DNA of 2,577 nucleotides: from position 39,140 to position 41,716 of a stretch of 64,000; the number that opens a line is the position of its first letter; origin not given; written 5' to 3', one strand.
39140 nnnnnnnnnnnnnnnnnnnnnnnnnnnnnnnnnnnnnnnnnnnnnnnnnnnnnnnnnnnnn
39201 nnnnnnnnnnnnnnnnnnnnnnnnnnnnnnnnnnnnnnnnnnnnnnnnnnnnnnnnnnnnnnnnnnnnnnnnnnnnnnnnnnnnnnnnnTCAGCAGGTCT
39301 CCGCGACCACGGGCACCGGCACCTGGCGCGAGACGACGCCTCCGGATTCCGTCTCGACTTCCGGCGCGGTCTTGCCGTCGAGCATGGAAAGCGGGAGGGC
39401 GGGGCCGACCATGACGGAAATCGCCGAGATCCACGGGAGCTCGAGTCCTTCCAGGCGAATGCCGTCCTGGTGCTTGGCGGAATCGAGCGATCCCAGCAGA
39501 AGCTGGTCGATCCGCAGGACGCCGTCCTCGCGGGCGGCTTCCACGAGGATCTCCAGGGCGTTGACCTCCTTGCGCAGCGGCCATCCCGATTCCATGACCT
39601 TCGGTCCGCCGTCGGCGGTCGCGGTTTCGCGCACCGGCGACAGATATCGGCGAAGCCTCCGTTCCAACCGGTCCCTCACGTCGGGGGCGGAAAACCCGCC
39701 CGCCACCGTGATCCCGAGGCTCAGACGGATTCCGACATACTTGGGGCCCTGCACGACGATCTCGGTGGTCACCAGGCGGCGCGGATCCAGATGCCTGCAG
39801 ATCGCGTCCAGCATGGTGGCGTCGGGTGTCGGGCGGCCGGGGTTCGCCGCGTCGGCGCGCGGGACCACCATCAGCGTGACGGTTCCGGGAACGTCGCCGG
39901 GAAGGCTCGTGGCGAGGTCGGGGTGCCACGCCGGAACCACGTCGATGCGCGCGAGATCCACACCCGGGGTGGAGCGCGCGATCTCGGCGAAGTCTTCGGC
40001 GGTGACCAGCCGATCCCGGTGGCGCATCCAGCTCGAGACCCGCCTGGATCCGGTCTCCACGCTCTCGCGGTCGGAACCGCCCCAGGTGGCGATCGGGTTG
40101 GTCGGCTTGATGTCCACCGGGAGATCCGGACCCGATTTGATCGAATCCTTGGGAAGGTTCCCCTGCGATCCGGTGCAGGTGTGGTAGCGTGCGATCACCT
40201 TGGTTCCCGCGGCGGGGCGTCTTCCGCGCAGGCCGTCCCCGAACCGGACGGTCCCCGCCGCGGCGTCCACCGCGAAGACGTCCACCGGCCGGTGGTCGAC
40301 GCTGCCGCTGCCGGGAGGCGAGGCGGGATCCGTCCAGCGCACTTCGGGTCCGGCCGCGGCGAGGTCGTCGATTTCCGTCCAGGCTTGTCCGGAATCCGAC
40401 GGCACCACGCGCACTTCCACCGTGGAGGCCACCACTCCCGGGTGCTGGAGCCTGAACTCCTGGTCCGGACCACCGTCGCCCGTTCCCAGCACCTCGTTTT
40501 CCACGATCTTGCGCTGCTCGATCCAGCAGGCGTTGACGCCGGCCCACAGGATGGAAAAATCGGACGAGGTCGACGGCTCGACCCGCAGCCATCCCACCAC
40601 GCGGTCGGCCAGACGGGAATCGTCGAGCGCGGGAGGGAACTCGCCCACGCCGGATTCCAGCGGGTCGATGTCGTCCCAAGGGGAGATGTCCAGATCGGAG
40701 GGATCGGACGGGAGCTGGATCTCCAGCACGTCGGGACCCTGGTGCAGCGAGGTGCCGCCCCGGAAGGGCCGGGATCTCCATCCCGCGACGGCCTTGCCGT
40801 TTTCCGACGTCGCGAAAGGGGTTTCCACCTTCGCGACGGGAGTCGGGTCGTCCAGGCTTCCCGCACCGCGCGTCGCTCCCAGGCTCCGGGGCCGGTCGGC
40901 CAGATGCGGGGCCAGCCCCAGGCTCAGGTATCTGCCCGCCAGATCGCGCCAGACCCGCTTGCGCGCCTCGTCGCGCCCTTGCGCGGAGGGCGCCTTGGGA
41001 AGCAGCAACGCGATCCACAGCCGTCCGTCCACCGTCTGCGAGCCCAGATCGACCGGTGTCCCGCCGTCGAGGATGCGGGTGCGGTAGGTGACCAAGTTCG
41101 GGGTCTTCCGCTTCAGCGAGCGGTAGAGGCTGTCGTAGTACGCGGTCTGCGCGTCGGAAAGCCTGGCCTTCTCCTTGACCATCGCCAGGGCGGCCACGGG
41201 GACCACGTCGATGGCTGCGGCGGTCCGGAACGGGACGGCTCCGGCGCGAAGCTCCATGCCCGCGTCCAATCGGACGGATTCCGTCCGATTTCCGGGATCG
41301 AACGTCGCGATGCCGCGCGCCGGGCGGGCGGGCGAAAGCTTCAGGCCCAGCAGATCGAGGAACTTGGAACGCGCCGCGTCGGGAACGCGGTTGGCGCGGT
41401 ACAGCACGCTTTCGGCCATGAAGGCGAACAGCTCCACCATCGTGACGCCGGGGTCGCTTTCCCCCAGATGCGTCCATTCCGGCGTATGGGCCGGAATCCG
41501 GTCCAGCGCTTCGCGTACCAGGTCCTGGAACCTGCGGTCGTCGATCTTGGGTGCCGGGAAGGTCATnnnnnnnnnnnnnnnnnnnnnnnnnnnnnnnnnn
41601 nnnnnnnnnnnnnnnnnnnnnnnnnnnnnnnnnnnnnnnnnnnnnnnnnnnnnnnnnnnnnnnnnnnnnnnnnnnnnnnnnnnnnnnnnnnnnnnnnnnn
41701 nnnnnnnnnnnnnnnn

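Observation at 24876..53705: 28.8-kb phage-tail-like contractile injection system (eCIS-type) operon without any phage head, replication, integration or lysis genes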

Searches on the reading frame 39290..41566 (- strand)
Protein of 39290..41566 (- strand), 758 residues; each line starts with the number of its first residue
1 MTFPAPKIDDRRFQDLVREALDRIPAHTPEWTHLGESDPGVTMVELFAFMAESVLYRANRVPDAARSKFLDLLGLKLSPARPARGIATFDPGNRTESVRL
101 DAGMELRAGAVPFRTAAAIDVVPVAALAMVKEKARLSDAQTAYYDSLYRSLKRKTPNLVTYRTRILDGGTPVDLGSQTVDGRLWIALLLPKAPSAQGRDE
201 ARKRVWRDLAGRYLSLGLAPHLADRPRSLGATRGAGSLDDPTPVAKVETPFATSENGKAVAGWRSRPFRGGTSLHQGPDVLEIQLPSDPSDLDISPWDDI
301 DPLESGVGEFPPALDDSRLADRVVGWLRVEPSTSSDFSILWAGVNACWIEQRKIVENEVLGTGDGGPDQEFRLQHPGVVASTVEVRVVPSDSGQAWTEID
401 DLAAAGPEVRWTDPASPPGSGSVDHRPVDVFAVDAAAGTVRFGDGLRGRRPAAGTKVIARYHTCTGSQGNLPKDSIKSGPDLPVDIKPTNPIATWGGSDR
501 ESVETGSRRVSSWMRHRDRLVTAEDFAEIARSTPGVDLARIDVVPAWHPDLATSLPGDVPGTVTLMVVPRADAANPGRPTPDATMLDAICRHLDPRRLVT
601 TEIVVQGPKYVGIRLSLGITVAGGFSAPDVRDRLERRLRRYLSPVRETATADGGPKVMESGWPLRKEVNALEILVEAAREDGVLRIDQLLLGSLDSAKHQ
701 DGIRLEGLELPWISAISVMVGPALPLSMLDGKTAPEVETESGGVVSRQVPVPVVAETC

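Call 7: search_protein_families(library=pfam, proteins=[window:39290-41566:-], max_evalue=0.01)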
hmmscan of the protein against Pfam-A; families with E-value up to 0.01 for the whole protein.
window:39290-41566:- (758 aa): 1 family
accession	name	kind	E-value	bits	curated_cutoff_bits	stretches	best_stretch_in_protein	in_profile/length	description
PF04865.19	Baseplate_J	-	7.1e-11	42.3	21.1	1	465-645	74-240/255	Baseplate J-like protein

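Call 17: search_solved_structures(query=window:39290-41566:-, max_evalue=0.01)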
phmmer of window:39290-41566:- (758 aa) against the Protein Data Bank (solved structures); distinct sequences matched with E-value up to 0.01: 2.
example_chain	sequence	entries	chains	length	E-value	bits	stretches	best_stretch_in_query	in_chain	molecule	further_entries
9gtp_1K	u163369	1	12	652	1.1e-38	136.4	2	1-124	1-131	Baseplate protein J-like domain-containing protein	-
9ay5_Y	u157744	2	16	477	0.00066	21.4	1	409-538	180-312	BplA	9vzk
